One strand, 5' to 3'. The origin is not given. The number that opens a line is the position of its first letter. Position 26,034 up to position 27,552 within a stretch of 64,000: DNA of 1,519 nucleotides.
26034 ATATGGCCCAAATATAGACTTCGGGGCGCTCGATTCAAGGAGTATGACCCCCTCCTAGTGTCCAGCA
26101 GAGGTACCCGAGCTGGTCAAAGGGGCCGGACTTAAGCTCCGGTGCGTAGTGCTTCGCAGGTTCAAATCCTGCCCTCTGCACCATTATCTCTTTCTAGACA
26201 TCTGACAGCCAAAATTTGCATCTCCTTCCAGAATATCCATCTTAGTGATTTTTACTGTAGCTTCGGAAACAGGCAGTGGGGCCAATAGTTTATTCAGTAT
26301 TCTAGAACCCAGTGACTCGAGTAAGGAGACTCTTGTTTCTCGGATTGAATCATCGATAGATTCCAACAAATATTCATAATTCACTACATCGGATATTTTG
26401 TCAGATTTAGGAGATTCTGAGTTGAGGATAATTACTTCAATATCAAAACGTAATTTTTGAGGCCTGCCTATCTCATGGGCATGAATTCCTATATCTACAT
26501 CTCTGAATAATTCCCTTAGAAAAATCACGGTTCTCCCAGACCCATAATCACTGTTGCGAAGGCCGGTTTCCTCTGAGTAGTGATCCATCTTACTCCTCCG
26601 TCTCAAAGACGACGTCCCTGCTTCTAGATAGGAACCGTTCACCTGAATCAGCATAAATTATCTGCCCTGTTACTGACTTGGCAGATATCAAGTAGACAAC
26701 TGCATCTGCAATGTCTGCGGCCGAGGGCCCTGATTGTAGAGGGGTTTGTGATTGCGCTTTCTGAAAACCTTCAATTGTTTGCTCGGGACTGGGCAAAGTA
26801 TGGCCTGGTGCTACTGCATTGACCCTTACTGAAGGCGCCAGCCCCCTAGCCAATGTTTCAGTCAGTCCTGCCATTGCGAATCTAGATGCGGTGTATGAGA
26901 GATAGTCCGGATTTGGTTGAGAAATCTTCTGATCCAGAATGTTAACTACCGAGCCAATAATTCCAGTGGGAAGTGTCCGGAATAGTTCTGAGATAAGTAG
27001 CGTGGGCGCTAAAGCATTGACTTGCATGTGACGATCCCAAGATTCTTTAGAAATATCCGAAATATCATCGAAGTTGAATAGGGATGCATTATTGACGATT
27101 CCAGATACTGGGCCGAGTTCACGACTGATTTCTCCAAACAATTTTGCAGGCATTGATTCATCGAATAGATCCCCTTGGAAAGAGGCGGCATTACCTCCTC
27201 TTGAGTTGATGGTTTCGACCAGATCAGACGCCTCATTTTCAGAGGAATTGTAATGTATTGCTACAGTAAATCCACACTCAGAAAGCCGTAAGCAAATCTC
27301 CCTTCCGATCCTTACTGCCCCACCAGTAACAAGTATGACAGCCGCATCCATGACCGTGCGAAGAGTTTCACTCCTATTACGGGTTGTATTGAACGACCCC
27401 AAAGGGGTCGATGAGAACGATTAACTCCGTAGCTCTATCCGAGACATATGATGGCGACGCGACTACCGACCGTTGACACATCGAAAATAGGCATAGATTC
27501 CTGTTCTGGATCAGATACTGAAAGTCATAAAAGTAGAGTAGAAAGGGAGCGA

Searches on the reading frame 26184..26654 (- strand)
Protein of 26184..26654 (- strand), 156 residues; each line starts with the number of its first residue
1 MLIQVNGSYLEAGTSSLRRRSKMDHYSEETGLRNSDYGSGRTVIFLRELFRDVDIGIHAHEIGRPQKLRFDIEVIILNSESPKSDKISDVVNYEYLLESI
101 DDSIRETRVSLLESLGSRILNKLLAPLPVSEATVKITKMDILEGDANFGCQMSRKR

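Call 11: search_protein_families(library=pfam, proteins=[window:26184-26654:-], max_evalue=0.001)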
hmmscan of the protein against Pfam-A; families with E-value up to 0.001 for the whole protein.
window:26184-26654:- (156 aa): 1 family
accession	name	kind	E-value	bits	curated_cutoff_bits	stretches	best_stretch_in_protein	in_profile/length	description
PF02152.23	FolB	-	3.5e-17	63.4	31.8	1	44-145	1-104/113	Dihydroneopterin aldolase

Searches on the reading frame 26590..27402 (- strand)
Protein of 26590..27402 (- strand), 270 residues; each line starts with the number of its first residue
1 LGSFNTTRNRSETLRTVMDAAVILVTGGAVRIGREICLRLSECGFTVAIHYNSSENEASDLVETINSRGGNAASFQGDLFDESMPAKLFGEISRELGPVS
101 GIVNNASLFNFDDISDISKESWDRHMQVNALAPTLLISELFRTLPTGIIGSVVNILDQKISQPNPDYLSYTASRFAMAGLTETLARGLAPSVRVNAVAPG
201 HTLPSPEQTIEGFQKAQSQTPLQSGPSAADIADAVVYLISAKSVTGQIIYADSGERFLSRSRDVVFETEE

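Call 11: search_protein_families(library=pfam, proteins=[window:26590-27402:-], max_evalue=0.001)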
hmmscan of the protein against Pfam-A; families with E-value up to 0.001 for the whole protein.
window:26590-27402:- (270 aa): 4 families
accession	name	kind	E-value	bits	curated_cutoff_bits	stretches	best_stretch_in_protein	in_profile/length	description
PF00106.31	adh_short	-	2.1e-36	125.7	26.6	1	22-203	2-183/195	short chain dehydrogenase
PF13561.12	adh_short_C2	-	8.8e-36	124.1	27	1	32-254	8-234/236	Enoyl-(Acyl carrier protein) reductase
PF08659.16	KR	-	4.6e-10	40.1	22.6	1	21-128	1-111/180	KR domain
PF21777.3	SDR-like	-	2.1e-06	28.8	24.7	0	225-249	72-96/98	Short chain dehydrogenase-like protein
